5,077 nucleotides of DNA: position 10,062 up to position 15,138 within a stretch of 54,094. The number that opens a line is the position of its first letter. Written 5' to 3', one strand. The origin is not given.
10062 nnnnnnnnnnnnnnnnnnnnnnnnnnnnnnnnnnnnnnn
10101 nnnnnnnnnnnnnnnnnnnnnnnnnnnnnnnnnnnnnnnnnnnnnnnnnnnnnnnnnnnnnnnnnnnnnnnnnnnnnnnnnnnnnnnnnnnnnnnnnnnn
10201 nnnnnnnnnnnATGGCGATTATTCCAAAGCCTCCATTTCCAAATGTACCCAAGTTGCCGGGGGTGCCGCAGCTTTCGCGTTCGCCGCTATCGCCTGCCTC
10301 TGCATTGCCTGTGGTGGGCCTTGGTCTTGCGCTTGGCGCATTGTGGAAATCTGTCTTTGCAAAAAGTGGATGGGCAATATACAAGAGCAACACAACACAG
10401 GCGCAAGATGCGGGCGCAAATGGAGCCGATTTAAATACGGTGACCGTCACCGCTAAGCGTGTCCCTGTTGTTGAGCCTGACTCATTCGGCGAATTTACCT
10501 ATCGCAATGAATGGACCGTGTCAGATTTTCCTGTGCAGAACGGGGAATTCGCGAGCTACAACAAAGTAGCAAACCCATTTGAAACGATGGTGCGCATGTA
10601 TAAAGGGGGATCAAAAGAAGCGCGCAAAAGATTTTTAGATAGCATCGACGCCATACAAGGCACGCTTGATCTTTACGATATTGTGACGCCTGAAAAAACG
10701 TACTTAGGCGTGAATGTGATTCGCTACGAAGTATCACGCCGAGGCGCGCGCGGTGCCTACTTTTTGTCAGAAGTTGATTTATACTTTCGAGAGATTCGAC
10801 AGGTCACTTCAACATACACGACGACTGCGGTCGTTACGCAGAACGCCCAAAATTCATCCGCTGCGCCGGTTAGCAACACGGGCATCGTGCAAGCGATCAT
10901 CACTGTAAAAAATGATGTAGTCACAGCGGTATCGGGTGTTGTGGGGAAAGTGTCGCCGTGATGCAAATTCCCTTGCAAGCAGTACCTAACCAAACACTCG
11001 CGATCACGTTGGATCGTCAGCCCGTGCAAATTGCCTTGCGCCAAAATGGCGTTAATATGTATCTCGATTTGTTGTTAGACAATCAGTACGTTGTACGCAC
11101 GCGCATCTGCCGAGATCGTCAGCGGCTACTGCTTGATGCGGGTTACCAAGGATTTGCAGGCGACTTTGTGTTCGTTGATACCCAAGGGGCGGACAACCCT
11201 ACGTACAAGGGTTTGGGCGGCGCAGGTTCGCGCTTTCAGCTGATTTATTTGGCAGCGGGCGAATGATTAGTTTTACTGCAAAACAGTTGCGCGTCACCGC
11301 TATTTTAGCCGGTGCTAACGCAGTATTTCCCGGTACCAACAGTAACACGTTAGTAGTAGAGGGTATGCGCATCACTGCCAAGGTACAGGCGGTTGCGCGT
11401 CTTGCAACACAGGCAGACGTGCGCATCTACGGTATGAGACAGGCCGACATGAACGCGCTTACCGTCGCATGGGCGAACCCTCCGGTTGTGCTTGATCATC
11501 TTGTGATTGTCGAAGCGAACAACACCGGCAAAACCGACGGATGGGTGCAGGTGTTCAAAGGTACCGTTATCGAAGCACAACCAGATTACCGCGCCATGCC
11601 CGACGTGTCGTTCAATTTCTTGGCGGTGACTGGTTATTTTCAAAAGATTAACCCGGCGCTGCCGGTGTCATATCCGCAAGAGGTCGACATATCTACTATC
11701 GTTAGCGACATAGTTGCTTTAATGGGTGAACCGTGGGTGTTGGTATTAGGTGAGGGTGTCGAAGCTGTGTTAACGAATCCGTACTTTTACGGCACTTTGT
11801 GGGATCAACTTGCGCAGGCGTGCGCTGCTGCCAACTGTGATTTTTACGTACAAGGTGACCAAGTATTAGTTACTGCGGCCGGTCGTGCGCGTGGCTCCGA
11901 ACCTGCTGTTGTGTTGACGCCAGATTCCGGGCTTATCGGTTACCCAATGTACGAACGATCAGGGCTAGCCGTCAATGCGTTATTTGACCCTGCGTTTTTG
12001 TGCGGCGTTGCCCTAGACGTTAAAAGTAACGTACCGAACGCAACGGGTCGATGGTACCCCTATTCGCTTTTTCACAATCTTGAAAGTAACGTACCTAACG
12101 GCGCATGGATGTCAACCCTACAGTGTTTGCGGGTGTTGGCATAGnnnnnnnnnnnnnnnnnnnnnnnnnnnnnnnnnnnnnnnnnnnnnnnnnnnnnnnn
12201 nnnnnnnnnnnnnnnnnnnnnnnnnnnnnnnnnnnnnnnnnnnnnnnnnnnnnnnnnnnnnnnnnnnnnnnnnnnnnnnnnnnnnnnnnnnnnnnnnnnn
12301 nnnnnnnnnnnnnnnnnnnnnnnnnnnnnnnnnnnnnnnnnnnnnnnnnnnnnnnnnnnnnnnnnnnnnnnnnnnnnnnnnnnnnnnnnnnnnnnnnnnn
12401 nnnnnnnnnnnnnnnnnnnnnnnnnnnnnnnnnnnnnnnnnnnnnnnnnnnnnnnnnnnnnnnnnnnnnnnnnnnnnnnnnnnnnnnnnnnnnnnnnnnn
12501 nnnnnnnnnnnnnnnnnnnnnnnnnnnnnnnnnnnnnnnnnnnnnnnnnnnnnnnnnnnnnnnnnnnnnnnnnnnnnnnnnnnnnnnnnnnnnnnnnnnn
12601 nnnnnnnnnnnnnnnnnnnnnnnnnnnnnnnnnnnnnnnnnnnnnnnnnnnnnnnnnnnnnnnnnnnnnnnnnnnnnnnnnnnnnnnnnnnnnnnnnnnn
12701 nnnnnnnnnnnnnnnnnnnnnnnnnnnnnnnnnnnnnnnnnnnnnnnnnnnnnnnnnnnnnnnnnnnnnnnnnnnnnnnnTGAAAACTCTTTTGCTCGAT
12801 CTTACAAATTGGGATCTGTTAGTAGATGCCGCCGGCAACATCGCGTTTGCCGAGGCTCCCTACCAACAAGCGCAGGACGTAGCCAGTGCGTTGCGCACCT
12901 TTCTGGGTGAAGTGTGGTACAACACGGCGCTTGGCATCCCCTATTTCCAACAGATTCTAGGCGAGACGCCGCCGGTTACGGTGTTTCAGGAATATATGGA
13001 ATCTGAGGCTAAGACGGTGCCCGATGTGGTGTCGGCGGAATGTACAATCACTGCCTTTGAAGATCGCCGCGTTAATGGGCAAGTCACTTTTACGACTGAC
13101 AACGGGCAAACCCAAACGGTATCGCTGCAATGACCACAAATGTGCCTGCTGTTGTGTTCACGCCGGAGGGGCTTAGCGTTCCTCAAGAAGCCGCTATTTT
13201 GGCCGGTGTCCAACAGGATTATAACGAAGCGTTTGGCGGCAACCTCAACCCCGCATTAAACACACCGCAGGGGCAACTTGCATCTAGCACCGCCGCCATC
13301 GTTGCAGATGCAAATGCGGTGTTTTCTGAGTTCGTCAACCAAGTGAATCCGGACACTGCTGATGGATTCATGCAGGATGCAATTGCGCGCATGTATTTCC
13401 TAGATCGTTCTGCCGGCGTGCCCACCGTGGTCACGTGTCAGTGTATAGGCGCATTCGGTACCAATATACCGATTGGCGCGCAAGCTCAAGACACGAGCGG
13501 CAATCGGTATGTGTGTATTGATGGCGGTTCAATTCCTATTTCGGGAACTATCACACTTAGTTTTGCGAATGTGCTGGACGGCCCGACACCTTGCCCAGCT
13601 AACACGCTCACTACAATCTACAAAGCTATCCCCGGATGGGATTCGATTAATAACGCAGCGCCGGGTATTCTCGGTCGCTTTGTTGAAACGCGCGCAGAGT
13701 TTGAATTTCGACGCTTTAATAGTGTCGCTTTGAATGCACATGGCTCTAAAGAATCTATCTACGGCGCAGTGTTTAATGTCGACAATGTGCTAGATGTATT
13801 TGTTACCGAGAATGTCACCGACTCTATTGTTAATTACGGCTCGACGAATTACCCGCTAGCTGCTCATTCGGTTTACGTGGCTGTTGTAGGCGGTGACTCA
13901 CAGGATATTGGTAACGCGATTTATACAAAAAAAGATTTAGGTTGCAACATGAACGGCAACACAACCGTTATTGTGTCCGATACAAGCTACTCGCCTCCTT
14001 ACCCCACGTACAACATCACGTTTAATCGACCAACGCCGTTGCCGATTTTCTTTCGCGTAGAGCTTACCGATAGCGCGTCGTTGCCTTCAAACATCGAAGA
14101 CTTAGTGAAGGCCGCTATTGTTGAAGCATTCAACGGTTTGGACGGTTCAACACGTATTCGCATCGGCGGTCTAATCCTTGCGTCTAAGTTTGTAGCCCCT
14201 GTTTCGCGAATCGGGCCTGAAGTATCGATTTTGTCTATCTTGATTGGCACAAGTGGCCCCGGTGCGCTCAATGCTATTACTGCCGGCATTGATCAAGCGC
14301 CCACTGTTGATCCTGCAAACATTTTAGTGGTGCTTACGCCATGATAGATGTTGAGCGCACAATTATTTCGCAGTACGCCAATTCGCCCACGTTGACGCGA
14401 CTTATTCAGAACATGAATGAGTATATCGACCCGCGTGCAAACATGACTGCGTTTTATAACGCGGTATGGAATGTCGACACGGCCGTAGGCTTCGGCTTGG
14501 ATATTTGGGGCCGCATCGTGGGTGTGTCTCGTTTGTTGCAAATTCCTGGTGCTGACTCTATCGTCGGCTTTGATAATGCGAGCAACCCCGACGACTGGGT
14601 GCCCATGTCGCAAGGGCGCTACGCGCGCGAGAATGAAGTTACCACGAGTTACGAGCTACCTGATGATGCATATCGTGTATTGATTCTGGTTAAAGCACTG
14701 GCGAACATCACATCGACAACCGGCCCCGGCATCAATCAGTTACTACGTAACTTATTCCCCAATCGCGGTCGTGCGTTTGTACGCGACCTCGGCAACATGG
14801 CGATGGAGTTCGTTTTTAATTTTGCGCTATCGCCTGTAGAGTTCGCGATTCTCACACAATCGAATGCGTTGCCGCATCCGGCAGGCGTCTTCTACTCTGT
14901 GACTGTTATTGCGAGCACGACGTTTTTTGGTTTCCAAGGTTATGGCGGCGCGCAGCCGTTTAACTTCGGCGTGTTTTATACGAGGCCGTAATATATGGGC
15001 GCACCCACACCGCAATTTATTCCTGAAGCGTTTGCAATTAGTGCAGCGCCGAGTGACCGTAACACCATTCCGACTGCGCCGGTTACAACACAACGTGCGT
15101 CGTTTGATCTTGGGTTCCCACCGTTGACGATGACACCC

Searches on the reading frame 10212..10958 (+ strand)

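Call 52: search_protein_families(library=pfam, proteins=[window:10212-10958:+], max_evalue=0.01)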
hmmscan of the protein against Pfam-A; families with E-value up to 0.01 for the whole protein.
window:10212-10958:+ (249 aa): 1 family
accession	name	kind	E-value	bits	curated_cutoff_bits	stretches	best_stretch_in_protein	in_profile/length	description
PF21821.3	Dit_like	-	0.00068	20.2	24.2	1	90-205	2-126/127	Dit-like phage tail protein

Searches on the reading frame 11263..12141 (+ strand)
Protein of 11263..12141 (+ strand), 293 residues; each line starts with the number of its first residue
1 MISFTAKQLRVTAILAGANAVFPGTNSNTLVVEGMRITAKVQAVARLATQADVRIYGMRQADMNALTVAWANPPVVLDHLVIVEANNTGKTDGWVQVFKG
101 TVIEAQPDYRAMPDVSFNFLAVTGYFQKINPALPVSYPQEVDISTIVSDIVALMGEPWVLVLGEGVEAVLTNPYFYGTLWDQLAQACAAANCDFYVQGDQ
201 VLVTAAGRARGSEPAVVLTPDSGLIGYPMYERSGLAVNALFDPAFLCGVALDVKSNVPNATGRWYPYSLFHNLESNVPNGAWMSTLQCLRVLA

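Call 52: search_protein_families(library=pfam, proteins=[window:11263-12141:+], max_evalue=0.01)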
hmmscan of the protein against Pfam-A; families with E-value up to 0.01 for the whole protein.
window:11263-12141:+ (293 aa): 1 family
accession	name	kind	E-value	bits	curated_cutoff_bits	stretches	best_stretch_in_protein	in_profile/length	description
PF22759.1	E217_GP41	-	3.8e-14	53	27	1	28-275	12-268/279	Baseplate hub gp41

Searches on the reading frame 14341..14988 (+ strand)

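Call 52: search_protein_families(library=pfam, proteins=[window:14341-14988:+], max_evalue=0.01)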
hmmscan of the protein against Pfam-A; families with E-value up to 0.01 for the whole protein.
window:14341-14988:+ (216 aa): 1 family
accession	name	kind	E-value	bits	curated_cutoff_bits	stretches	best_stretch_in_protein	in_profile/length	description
PF11041.13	DUF2612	-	1.9e-59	201.1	23.5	1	4-186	1-180/181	Protein of unknown function (DUF2612)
